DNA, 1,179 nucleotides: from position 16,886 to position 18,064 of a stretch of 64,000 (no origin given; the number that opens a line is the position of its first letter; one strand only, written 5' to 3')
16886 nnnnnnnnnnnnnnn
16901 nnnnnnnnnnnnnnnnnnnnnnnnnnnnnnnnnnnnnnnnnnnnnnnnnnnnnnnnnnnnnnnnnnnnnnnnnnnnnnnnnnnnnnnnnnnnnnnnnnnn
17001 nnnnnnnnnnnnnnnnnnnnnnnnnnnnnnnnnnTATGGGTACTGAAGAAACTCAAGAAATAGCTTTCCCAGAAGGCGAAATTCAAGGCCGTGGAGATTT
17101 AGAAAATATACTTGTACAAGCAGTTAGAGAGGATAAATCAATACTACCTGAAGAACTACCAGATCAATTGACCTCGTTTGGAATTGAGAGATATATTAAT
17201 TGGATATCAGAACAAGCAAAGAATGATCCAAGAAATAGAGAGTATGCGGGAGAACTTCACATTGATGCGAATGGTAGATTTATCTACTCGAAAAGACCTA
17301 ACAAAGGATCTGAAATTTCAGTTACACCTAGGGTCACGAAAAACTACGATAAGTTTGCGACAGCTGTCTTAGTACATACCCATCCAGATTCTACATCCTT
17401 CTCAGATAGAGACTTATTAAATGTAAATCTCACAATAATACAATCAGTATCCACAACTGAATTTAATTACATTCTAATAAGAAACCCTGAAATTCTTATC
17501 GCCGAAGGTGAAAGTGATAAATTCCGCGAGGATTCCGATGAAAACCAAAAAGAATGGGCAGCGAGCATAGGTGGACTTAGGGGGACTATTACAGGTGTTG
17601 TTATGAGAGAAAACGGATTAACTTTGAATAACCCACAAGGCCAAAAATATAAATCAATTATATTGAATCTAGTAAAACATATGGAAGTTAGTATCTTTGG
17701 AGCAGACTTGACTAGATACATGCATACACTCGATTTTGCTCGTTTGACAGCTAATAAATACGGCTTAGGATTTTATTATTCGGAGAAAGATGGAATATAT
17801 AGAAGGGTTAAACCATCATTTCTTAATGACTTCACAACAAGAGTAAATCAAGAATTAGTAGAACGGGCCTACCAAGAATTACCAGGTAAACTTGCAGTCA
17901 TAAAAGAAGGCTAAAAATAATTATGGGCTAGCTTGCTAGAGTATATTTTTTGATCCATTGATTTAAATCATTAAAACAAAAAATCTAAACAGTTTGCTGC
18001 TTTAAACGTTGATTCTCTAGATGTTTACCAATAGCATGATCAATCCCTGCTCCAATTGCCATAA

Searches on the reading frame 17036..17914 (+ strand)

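Call 20: search_protein_families(library=pfam, proteins=[window:17036-17914:+], max_evalue=1)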
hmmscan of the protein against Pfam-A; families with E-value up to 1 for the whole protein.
window:17036-17914:+ (292 aa): 2 families
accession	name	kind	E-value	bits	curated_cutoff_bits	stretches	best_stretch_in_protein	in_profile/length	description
PF14220.11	DUF4329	-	8.8e-05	22.9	28.6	1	66-118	18-67/116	Domain of unknown function (DUF4329)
PF14464.11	Prok-JAB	-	0.14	12.5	25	1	110-149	69-102/114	Prokaryotic homologs of the JAB domain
